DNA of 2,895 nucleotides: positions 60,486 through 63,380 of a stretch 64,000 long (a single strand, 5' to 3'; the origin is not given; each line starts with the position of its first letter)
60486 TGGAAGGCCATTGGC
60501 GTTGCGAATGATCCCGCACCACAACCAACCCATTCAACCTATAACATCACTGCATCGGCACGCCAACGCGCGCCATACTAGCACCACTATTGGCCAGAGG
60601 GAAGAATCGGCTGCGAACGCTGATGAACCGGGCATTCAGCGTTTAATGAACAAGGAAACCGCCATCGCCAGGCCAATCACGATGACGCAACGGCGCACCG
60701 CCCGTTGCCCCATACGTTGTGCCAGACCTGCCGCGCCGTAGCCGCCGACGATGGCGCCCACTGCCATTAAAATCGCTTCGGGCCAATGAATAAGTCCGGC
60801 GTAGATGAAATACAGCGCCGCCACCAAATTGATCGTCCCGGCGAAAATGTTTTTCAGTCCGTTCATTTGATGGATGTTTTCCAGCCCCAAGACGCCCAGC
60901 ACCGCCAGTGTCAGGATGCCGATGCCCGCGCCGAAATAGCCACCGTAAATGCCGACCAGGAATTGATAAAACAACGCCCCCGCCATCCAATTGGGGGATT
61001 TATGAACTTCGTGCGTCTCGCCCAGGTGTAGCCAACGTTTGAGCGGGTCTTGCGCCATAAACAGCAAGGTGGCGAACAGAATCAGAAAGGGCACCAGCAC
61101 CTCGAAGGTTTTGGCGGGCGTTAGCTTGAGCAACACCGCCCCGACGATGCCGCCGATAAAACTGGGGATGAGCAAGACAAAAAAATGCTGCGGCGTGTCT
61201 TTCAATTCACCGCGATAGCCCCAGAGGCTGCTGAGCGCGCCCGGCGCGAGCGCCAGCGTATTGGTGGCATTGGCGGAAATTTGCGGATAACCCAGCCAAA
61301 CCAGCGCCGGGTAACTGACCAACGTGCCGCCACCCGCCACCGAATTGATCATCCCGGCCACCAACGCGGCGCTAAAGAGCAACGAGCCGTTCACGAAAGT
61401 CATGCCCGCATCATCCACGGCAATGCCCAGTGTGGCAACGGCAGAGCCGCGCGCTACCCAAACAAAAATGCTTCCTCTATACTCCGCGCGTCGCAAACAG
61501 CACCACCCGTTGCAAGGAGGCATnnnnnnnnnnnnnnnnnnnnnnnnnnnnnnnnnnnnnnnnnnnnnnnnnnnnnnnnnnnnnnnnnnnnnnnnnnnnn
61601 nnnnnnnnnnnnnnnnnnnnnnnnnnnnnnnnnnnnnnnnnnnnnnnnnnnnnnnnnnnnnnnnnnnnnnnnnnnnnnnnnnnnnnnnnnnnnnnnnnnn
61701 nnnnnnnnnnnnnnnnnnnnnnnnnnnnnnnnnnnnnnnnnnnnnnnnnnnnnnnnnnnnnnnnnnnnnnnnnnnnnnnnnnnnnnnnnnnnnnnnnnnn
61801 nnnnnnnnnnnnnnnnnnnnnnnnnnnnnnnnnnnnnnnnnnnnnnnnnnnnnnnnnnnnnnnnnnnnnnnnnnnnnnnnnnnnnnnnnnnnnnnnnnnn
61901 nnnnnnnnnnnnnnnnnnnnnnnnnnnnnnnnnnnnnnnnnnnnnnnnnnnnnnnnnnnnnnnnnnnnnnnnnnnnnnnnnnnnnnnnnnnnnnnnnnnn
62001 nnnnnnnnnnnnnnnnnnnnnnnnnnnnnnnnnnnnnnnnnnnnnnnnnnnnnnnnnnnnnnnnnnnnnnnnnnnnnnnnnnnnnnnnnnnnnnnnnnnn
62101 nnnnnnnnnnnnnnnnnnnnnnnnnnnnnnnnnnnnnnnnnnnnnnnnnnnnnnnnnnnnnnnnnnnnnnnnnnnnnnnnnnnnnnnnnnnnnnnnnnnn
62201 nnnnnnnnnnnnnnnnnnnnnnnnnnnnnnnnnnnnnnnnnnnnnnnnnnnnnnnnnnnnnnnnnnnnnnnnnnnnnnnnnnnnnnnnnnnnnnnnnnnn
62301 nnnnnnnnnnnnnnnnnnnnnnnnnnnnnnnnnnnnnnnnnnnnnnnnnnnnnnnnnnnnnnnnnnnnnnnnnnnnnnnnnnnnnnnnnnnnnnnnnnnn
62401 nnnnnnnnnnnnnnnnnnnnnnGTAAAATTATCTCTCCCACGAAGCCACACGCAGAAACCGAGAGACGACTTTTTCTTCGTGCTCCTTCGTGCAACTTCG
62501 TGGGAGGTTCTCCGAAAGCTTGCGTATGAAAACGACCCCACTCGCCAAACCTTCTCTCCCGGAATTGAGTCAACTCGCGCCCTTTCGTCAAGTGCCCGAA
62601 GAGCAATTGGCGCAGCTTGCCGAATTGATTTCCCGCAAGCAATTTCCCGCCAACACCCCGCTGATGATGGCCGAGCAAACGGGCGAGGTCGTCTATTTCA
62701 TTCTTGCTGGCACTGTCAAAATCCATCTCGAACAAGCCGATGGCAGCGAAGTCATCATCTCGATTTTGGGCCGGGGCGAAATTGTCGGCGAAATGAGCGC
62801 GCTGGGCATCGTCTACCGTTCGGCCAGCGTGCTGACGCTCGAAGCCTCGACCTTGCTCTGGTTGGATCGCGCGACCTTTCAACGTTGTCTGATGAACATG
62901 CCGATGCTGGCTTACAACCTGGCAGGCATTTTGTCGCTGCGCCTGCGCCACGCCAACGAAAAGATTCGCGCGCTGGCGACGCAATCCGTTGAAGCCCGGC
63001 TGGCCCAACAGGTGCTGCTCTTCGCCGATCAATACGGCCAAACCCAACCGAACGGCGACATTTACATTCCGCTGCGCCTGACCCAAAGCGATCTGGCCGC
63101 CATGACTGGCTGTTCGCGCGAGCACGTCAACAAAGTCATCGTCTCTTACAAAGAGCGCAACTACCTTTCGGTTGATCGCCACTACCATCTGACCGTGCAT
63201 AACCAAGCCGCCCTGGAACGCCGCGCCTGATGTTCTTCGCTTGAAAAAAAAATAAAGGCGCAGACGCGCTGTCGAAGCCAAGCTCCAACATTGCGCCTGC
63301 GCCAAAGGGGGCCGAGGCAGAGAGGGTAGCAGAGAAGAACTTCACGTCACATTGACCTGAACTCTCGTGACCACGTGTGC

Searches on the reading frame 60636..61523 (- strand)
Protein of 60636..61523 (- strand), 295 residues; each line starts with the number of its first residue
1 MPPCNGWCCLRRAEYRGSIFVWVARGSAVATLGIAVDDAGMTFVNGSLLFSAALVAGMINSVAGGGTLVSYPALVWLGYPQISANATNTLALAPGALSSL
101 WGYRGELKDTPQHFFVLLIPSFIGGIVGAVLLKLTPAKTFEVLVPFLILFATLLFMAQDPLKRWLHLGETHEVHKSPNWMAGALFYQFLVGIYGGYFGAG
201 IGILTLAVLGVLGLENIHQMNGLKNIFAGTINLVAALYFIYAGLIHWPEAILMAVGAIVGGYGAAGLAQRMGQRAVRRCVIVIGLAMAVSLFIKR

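Call 10: search_protein_families(library=pfam, proteins=[window:60636-61523:-], max_evalue=0.00001)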
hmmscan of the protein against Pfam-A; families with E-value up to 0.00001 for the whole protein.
window:60636-61523:- (295 aa): 1 family
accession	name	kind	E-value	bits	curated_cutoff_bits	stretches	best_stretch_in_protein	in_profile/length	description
PF01925.25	TauE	-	1.9e-45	155.8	32.6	1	49-291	1-237/237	Sulfite exporter TauE/SafE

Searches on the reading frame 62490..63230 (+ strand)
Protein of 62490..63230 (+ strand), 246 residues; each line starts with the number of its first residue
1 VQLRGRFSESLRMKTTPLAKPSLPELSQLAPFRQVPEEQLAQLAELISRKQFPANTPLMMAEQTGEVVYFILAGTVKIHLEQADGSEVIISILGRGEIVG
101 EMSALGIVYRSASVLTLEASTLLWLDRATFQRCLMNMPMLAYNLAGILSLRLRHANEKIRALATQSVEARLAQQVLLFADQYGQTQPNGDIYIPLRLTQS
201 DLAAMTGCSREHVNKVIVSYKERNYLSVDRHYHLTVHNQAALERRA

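Call 9: search_protein_families(library=pfam, proteins=[window:62490-63230:+], max_evalue=0.00001)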
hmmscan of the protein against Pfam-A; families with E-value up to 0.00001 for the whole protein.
window:62490-63230:+ (246 aa): 2 families
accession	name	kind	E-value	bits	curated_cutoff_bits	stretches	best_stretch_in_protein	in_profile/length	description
PF00027.35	cNMP_binding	-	2.6e-17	63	27.5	1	50-135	2-87/89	Cyclic nucleotide-binding domain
PF13545.12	HTH_Crp_2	-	1.1e-13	51.3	27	1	170-244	2-69/70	Crp-like helix-turn-helix domain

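Call 28: search_solved_structures(query=window:62526-63230:+, max_evalue=0.001)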
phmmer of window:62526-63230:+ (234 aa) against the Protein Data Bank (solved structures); distinct sequences matched with E-value up to 0.001: 104 (the best 60 are shown).
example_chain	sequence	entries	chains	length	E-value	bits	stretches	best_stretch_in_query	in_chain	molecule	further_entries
7ets_A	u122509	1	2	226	3.8e-24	88.9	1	14-232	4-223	Crp/Fnr family transcriptional regulator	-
3d0s_A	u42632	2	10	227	6.9e-24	88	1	17-220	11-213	TRANSCRIPTIONAL REGULATORY PROTEIN | PROBABLE TRANSCRIPTIONAL REGULATORY PROTEIN (PROBABLY CRP/ FNR-FAMILY)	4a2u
3mzh_A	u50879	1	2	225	7e-24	88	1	17-221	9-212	PROBABLE TRANSCRIPTIONAL REGULATORY PROTEIN (PROBABLY CRP/FNR-FAMILY)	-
3h3u_A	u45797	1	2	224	7.1e-24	88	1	17-221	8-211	PROBABLE TRANSCRIPTIONAL REGULATORY PROTEIN (PROBABLY CRP/FNR-FAMILY)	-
3i54_A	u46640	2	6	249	8.7e-24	87.7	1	16-220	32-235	Transcriptional regulator, Crp/Fnr family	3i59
4ev0_A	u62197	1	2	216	3.3e-20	76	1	24-212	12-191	Transcription regulator, Crp family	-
4byy_A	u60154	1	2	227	1.8e-19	73.6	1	16-226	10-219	TRANSCRIPTIONAL REGULATOR, CRP/FNR FAMILY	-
4cyd_A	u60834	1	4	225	1.8e-19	73.6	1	17-226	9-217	PROBABLE TRANSCRIPTION REGULATOR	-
3r6s_A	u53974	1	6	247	2.3e-19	73.3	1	15-226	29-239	transcription regulator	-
1o3q_A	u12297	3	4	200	1.1e-17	67.7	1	39-216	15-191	CATABOLITE GENE ACTIVATOR PROTEIN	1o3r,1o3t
1i5z_A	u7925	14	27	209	1.2e-17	67.7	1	39-216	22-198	CATABOLITE GENE ACTIVATOR PROTEIN | CATABOLITE GENE ACTIVATOR PROTEIN (CAP) | PROTEIN (CATABOLITE GENE ACTIVATOR PROTEIN (CAP))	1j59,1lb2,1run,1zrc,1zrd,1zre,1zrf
1i6x_A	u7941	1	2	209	1.2e-17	67.7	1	39-216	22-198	CATABOLITE GENE ACTIVATOR PROTEIN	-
1g6n_A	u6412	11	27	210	1.2e-17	67.7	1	39-216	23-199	CATABOLITE GENE ACTIVATOR PROTEIN | PROTEIN (CATABOLITE GENE ACTIVATOR PROTEIN) | Catabolite gene activator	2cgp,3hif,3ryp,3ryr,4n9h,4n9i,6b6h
1cgp_A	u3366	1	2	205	1.2e-17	67.6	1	39-216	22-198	PROTEIN (CATABOLITE GENE ACTIVATOR PROTEIN (CAP))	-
4hzf_A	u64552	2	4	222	1.4e-17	67.4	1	39-216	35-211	Catabolite gene activator | cAMP-activated global transcriptional regulator CRP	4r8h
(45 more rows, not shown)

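Call 29: search_protein_families(library=ncbifam, proteins=[window:62526-63230:+], max_evalue=0.00001)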
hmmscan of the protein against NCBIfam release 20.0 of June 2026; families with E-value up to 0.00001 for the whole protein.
window:62526-63230:+ (234 aa): 11 families
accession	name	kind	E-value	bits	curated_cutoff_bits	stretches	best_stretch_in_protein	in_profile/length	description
NF008732.0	PRK11753.1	equivalog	6.9e-26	91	266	1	25-217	13-204/214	cAMP-activated global transcriptional regulator CRP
NF053664.1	TransRegPtrACyano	equivalog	8.1e-18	64.4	300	1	54-227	28-193/196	Crp/Fnr family transcriptional regulator PtrA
NF008365.0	PRK11161.1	subfamily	1.3e-11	44.3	228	1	15-232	26-241/250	fumarate/nitrate reduction transcriptional regulator Fnr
TIGR03697.1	NtcA_cyano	equivalog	2e-11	44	244.95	1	52-233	10-191/193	global nitrogen regulator NtcA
TIGR03896.1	cyc_nuc_ocin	subfamily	6.4e-10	38.9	161.05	1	25-142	151-272/317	bacteriocin-type transport-associated protein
NF041163.2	encap_f2b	equivalog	8.1e-10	38.4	400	1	12-155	71-220/450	family 2B encapsulin nanocompartment shell protein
NF058543.1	ActPatMycb56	equivalog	8.3e-10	38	460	1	20-140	4-122/317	acetyltransferase Pat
NF006901.0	PRK09392.1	equivalog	1.9e-09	37.2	211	1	11-210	6-199/236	transcriptional activator FtrB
NF010499.0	PRK13918.1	equivalog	3.8e-08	33.1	274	1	54-231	30-198/205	CRP/FNR family transcriptional regulator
NF045989.1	TransRegFnrLRhodb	equivalog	7.5e-08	31.9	300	1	25-231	26-232/245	transcriptional regulator FnrL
NF007707.0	PRK10402.1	subfamily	1.9e-07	31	180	1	38-231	34-215/226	transcriptional regulator YeiL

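Call 45: find_encoding_contigs(protein=window:62526-63230:+, flank=10000, max_places=3)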
Protein window:62526-63230:+ (234 aa): 4 contigs read that carry it; 3 places shown.
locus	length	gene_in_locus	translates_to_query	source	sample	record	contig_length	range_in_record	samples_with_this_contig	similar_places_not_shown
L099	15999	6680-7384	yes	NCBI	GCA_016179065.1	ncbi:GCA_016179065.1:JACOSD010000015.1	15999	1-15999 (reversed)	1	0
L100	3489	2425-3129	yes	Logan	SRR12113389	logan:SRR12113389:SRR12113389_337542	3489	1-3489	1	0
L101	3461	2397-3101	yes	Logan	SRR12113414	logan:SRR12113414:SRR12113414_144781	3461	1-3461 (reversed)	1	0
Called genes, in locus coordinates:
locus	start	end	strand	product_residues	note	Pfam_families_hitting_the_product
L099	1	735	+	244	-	PF00501:AMP-binding, PF13193:AMP-binding_C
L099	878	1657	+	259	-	PF19458:DUF5995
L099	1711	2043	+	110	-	PF00856:SET (weak)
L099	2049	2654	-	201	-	PF01725:Ham1p_like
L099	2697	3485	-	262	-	PF00481:PP2C (faint), PF13672:PP2C_2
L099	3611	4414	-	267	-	PF16697:Yop-YscD_cpl, PF00498:FHA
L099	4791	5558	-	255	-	PF01925:TauE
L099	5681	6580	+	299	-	PF03096:Ndr (faint), PF00561:Abhydrolase_1, PF12146:Hydrolase_4, PF12697:Abhydrolase_6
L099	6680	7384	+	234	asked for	PF00027:cNMP_binding, PF13545:HTH_Crp_2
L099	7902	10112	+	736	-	PF02838:Glyco_hydro_20b, PF14845:Glycohydro_20b2, PF00728:Glyco_hydro_20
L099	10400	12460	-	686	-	PF00930:DPPIV_N (faint), PF26550:Tricorn_2nd, PF26549:Tricorn_N, PF07676:PD40, PF26549:Tricorn_N, PF07676:PD40, PF00326:Peptidase_S9, PF01738:DLH, +5 more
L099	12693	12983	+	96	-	-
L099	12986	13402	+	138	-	PF01844:HNH, PF14279:HNH_5 (weak)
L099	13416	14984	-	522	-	PF02538:Hydantoinase_B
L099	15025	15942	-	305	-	PF02985:HEAT (faint), PF13646:HEAT_2, PF12717:Cnd1 (faint), PF03130:HEAT_PBS (weak), PF13646:HEAT_2 (weak)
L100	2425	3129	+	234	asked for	PF00027:cNMP_binding, PF13545:HTH_Crp_2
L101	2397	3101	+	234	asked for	PF00027:cNMP_binding, PF13545:HTH_Crp_2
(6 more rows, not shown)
